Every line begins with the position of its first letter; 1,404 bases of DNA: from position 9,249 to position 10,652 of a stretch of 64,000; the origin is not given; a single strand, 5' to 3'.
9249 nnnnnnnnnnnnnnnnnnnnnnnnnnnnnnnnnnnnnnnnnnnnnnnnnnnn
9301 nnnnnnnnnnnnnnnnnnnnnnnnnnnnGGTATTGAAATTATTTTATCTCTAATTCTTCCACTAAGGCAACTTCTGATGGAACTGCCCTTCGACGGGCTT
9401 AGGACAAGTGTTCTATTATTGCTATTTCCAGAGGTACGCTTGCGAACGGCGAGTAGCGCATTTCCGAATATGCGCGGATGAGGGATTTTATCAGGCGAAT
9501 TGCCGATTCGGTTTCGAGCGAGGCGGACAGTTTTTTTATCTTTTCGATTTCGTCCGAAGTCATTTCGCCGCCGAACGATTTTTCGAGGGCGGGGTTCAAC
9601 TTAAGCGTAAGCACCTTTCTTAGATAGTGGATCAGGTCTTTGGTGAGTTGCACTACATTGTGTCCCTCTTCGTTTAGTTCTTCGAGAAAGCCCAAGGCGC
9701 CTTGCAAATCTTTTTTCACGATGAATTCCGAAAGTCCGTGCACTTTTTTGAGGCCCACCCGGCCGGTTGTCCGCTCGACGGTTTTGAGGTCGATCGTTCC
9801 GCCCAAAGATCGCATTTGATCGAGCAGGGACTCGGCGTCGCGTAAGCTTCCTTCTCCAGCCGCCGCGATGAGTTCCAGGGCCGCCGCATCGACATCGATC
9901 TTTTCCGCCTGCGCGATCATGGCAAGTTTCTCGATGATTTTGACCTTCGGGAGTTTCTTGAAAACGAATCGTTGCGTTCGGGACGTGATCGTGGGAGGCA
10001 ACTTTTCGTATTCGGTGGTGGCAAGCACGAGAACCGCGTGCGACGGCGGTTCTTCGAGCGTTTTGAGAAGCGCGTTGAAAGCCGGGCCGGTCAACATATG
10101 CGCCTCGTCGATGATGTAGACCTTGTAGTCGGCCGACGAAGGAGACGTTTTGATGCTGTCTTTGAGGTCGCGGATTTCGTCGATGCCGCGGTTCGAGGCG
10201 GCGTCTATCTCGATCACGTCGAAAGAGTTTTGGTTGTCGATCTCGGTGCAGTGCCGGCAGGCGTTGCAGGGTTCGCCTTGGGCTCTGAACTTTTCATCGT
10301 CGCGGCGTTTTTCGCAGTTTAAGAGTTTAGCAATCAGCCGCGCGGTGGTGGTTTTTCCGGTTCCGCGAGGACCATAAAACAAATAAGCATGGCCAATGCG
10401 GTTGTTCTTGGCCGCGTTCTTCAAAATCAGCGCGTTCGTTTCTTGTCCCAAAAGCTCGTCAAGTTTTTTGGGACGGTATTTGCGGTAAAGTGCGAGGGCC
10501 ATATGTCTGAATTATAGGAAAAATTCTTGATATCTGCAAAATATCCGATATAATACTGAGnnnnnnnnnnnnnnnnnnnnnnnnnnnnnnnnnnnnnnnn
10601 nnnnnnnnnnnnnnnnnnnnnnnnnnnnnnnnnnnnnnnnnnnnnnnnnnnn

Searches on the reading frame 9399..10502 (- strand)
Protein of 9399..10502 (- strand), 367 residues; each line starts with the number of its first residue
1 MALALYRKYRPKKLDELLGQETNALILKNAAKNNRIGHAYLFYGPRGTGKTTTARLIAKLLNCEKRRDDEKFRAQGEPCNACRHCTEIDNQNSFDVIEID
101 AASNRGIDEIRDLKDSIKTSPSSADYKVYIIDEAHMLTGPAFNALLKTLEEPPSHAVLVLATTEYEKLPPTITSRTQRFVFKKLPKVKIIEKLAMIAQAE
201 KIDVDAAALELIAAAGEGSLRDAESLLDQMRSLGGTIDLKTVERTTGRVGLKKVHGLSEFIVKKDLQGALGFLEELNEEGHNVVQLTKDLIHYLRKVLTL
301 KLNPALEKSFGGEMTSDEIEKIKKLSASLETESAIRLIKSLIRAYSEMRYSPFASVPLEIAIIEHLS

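Call 6: search_protein_families(library=pfam, proteins=[window:9399-10502:-], max_evalue=0.01)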
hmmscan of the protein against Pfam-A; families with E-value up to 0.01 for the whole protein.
window:9399-10502:- (367 aa): 16 families
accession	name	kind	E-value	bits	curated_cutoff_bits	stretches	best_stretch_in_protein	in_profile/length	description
PF13177.12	DNA_pol3_delta2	-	4e-45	154.1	27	1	20-184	2-160/161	DNA polymerase III, delta subunit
PF00004.35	AAA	-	2.3e-13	51.2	21.2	1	40-182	1-129/131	ATPase family associated with various cellular activities (AAA)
PF22608.2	DNAX_ATPase_lid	-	2.7e-12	46.7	27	1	189-230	2-43/49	DNA polymerase III clamp loader subunit, ATPase lid domain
PF12169.13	DNA_pol3_gamma3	-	1.2e-10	41.8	24.4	1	238-363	2-125/143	DNA polymerase III subunits gamma and tau domain III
PF13401.12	AAA_22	-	2.1e-07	31.7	27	1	41-163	9-123/130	AAA domain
PF05496.18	RuvB_N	-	7.6e-06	26.2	27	1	10-65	2-61/159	Holliday junction DNA helicase RuvB P-loop domain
PF07728.20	AAA_5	-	6.5e-05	23.4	22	0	41-64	3-27/139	AAA domain (dynein-related subfamily)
PF06068.19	TIP49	-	8.9e-05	22.3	23.8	0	17-62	26-75/347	TIP49 P-loop domain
PF13604.12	AAA_30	-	9.5e-05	22.6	27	1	41-158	22-121/191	AAA domain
PF13245.12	AAA_19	-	0.00011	22.8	25.1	1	39-158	13-122/134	AAA domain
PF13173.12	AAA_14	-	0.00015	22.2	27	1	39-169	4-105/129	AAA domain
PF04851.21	ResIII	-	0.00025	21.4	22.5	0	89-150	97-151/164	Type III restriction enzyme, res subunit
PF13479.12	AAA_24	-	0.0012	19.2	27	1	40-138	5-77/195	AAA domain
PF01078.27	Mg_chelatase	-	0.0053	16.6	20.3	1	14-63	2-48/207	Magnesium chelatase, subunit ChlI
PF13191.12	AAA_16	-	0.0063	17.5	32.6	0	27-62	12-49/167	AAA ATPase domain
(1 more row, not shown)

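Call 7: search_protein_families(library=padloc, proteins=[window:9399-10502:-], max_evalue=0.01)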
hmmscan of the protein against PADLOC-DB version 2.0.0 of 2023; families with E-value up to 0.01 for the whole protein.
window:9399-10502:- (367 aa): 9 families
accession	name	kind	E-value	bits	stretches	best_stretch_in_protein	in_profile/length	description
PDLC02196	IetA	-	9.3e-07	26.6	1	32-62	117-147/374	-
PDLC02195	IetA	-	1.3e-05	22.7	1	34-62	134-162/395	-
PDLC04140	mad8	-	1.6e-05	22.6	1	25-64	15-54/314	mads_8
PDLC03838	DolB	-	9.7e-05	19.8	1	27-62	156-191/375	-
PDLC04232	IetA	-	0.00035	18.1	0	12-62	93-141/330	-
PDLC05065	PDC-S68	-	0.00045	16.1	1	117-158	695-735/1221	-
PDLC01734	typeIV_RecD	-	0.0022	14.3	1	42-151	359-460/763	RecD_0_IVD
PDLC02780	SspC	-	0.0039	13.2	0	12-117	25-132/1045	SspC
PDLC02372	Nhi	-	0.0098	12.6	0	37-154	199-289/470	-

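Call 8: search_protein_families(library=ncbifam, proteins=[window:9399-10502:-], max_evalue=0.01)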
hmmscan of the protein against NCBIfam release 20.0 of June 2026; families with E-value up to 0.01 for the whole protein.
window:9399-10502:- (367 aa): 91 families (the best 25 are shown)
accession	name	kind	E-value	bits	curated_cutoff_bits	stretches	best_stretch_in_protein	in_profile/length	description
NF004046.1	PRK05563.1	equivalog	1.6e-132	443.3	400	1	3-364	3-355/567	DNA polymerase III subunit gamma/tau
TIGR02397.1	dnaX_nterm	equivalog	9.2e-123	410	250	1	4-364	3-353/355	DNA polymerase III subunit gamma/tau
NF011512.0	PRK14950.1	equivalog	3.4e-119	399.6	593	1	4-365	5-358/585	DNA polymerase III subunits gamma and tau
NF011526.0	PRK14965.1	equivalog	2.5e-114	383.2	670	1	3-365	4-358/578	DNA polymerase III subunits gamma and tau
NF011514.0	PRK14953.1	equivalog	2.9e-109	366.2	536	1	4-363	5-349/488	DNA polymerase III subunits gamma and tau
NF006585.0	PRK09111.1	equivalog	1.5e-105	354.1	604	1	5-363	30-385/616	DNA polymerase III subunit gamma/tau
NF004962.0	PRK06305.1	equivalog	2.5e-103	346.8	559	1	6-364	8-347/465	DNA polymerase III subunits gamma and tau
NF011510.0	PRK14948.1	equivalog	2.1e-102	343.9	593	1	5-365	8-361/640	DNA polymerase III subunit gamma/tau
NF011523.0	PRK14962.1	equivalog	3.7e-101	339.2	576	1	4-295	3-288/474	DNA polymerase III subunits gamma and tau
NF004549.0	PRK05896.1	equivalog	3.8e-99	333.2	578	1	2-298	3-293/642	DNA polymerase III subunits gamma and tau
NF005173.0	PRK06647.1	equivalog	1.9e-95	320.9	623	1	8-364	9-355/568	DNA polymerase III subunits gamma and tau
NF011524.0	PRK14963.1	equivalog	3.3e-94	317.2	601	1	4-330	3-316/647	DNA polymerase III subunits gamma and tau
NF005942.0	PRK07994.1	equivalog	2.6e-93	314.2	613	1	3-364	4-354/655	DNA polymerase III subunit gamma/tau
NF006280.0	PRK08451.1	equivalog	4.1e-89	299.8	572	1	4-298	3-289/535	DNA polymerase III subunit gamma/tau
NF005846.3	PRK07764.1-6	equivalog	4.7e-84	283.6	625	1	4-350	1-344/628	DNA polymerase III subunit gamma and tau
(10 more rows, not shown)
